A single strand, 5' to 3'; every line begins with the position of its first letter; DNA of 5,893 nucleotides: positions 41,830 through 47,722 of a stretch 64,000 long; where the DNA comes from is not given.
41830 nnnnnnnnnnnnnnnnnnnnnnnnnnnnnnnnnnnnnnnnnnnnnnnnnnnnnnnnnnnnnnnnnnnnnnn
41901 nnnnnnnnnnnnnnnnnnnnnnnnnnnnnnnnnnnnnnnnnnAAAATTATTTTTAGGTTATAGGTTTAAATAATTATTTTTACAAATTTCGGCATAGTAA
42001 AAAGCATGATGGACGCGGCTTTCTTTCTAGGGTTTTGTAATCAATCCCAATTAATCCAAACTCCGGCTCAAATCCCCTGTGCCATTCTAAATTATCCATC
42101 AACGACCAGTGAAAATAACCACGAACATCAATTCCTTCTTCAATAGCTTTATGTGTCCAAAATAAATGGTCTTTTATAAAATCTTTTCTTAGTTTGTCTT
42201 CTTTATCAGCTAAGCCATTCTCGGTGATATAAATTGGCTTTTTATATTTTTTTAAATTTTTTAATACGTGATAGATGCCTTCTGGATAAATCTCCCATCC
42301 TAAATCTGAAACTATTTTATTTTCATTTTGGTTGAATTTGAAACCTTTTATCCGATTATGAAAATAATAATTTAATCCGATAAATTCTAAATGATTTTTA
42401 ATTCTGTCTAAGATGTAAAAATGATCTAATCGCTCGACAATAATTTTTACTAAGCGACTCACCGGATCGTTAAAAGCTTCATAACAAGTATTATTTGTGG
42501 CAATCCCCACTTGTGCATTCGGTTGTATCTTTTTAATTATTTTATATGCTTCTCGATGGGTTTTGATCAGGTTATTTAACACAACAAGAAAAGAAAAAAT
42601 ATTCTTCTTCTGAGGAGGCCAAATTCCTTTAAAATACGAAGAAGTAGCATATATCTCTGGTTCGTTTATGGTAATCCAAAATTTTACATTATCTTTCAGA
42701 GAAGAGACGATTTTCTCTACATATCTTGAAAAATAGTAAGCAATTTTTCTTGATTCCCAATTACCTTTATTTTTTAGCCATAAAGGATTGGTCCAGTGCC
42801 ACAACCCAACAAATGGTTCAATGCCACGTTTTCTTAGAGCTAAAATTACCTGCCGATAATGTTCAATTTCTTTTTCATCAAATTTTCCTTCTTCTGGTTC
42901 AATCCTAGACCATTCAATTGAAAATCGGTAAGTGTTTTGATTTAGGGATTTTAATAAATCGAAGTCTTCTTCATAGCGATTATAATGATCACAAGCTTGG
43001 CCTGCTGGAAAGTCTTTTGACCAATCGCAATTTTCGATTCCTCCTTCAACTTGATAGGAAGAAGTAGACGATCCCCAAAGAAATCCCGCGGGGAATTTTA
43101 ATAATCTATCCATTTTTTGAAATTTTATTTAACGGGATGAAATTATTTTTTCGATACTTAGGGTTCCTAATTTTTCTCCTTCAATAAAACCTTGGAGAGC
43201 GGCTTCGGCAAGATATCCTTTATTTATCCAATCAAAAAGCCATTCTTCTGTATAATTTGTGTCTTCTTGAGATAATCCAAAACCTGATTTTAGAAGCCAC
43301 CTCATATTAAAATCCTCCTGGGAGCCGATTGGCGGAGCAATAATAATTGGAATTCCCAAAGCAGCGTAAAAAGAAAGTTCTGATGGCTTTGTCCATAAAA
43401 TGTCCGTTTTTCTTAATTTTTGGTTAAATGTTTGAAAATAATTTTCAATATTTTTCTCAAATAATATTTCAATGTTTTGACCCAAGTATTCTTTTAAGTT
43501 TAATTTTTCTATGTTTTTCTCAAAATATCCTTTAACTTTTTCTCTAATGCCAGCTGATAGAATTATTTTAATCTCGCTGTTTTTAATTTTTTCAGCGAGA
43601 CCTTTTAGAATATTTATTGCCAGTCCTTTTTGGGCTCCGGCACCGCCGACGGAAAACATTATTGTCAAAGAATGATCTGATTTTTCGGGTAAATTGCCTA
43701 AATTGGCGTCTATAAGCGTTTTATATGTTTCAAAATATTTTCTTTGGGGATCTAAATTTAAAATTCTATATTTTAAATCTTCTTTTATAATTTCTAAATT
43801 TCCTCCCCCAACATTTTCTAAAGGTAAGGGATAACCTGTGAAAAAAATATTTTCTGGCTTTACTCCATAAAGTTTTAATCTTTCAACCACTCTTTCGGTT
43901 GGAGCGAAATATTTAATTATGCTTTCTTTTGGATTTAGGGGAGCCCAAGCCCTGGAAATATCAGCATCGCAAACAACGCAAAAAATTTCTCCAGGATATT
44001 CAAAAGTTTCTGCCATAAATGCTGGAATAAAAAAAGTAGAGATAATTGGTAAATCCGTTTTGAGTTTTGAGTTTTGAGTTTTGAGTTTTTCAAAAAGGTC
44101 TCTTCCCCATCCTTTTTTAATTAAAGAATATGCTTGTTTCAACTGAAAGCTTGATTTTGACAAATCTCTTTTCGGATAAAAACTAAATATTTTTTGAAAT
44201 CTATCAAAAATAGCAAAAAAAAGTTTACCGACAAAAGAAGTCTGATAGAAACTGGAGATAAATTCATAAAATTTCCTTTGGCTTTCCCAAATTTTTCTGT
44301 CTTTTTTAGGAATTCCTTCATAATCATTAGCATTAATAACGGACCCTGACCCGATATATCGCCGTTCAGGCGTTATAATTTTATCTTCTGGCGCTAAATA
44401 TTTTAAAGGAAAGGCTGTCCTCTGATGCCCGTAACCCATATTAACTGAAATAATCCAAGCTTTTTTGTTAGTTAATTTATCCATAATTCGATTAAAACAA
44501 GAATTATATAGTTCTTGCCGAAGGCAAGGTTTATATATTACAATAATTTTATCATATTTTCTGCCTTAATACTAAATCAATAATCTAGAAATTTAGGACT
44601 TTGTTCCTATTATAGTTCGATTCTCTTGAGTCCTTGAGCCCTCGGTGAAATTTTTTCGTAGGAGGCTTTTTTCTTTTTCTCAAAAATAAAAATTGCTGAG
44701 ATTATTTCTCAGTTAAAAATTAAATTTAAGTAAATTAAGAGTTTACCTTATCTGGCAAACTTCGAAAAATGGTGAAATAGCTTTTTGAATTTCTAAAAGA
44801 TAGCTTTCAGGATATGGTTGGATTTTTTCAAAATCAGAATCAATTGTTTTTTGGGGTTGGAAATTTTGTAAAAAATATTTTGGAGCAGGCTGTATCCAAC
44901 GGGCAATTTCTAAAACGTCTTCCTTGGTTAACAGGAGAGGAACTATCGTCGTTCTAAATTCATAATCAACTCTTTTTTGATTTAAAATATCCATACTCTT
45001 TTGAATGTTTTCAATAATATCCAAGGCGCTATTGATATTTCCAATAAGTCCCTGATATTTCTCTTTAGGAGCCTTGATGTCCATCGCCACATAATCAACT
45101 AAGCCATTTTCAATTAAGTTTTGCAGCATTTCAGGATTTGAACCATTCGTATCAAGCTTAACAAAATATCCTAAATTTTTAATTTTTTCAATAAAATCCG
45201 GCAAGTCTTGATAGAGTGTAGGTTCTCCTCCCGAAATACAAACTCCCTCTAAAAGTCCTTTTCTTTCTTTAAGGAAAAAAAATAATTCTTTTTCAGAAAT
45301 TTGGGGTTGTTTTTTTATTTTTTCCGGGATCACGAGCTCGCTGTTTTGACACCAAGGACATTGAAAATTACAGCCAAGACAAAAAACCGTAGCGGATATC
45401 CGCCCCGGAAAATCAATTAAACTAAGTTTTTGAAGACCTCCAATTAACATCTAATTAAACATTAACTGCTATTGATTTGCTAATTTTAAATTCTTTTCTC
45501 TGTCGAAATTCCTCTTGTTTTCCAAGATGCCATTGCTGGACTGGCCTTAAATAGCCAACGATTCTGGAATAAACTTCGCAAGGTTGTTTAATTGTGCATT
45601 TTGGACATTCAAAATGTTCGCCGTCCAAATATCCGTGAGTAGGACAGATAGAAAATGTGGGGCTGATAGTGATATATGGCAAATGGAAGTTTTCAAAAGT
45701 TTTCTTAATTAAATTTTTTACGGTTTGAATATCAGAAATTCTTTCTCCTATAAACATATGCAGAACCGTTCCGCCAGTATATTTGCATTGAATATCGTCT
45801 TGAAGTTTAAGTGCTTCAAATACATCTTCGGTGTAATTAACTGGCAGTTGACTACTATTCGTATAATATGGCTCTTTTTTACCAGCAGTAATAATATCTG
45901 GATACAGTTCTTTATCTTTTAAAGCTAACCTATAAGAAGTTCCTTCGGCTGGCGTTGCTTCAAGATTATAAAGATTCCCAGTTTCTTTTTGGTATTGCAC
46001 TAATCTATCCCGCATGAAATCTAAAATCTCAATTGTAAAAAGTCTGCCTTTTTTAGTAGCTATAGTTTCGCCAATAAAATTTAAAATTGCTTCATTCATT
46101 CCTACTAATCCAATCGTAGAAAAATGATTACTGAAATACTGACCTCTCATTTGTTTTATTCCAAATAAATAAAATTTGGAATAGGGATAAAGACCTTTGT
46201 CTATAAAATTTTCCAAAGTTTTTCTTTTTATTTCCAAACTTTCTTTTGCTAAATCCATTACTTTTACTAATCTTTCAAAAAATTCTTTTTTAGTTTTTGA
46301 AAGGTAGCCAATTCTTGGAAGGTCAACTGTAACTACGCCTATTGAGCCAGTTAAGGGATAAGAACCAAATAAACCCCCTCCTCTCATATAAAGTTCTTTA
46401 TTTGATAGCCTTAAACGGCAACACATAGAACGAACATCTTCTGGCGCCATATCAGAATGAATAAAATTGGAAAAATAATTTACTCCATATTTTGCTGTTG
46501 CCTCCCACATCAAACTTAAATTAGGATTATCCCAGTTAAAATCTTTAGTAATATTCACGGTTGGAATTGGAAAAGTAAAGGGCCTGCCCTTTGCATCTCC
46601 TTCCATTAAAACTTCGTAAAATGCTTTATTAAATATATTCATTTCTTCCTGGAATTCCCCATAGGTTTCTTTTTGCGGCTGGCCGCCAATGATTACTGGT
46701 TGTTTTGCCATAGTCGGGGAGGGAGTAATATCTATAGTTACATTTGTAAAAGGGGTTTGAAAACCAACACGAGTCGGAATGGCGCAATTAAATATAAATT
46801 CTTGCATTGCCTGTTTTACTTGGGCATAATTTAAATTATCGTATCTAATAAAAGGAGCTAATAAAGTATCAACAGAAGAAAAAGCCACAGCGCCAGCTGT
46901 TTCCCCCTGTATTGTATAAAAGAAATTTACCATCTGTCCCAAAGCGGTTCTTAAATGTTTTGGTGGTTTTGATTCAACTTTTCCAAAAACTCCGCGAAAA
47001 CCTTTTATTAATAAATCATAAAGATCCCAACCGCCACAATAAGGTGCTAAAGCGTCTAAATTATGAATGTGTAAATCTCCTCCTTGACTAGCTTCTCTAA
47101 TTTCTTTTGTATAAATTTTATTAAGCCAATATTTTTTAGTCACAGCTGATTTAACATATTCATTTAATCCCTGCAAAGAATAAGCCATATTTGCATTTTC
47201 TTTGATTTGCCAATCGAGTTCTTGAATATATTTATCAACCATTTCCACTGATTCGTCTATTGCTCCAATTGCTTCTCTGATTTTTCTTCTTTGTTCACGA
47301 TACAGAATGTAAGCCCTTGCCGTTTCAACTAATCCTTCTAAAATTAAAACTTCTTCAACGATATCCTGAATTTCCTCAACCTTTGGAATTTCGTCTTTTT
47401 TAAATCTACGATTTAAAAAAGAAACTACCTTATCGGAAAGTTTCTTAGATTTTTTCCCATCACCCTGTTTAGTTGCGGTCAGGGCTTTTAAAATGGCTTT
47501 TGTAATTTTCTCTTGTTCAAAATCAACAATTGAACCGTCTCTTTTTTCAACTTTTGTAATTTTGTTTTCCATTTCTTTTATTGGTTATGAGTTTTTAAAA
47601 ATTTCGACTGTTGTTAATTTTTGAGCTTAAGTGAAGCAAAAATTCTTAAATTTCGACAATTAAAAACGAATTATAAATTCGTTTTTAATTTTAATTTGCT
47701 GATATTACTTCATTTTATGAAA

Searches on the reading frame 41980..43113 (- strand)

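Call 95: search_protein_families(library=pfam, proteins=[window:41980-43113:-], max_evalue=0.00001)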
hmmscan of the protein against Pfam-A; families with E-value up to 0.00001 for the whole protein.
window:41980-43113:- (377 aa): 2 families
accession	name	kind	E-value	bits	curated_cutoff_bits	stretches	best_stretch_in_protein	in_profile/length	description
PF00232.24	Glyco_hydro_1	-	1.1e-87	294.8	22.6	2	6-215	4-229/453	Glycosyl hydrolase family 1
PF00331.26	Glyco_hydro_10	-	3.2e-06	27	22.1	0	53-152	32-129/311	Glycosyl hydrolase family 10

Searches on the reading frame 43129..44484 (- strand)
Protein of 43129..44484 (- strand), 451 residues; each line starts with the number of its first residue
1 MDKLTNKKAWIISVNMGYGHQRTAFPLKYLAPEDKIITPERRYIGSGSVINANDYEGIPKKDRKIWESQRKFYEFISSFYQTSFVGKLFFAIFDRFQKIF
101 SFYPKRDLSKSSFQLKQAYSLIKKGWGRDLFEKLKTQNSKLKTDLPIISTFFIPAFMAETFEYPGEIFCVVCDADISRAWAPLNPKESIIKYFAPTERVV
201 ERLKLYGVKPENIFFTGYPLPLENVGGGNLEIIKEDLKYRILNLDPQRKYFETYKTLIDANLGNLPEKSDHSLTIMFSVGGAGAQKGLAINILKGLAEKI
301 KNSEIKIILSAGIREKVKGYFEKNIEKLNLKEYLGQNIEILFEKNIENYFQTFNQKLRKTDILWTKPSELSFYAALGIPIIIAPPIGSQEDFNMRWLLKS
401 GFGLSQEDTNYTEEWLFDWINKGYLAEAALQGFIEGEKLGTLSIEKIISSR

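Call 95: search_protein_families(library=pfam, proteins=[window:43129-44484:-], max_evalue=0.00001)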
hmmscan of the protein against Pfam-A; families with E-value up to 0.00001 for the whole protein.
window:43129-44484:- (451 aa): 1 family
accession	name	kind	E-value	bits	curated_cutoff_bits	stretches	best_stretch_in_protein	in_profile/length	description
PF22053.2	DUF6938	-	1.2e-14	54.9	27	1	269-388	34-170/236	Domain of unknown function (DUF6938)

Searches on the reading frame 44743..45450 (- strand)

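Call 95: search_protein_families(library=pfam, proteins=[window:44743-45450:-], max_evalue=0.00001)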
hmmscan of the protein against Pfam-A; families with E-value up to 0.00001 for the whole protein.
window:44743-45450:- (235 aa): 2 families
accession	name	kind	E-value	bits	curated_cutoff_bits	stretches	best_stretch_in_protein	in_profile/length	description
PF04055.27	Radical_SAM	-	1.5e-21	77.7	29.5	1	23-186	3-166/166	Radical SAM superfamily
PF13353.11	Fer4_12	-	3.5e-08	34.3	22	1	20-107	8-95/137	4Fe-4S single cluster domain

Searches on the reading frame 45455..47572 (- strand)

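Call 96: search_protein_families(library=pfam, proteins=[window:45455-47572:-], max_evalue=0.00001)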
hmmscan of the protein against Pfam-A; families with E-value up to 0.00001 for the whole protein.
window:45455-47572:- (705 aa): 2 families
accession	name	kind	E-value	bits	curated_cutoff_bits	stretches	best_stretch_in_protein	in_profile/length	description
PF13597.11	NRDD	-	4.3e-192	640.2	26.2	1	125-695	1-562/562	Anaerobic ribonucleoside-triphosphate reductase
PF03477.21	ATP-cone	-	5.2e-22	78.6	25.8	1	7-96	2-87/88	ATP cone domain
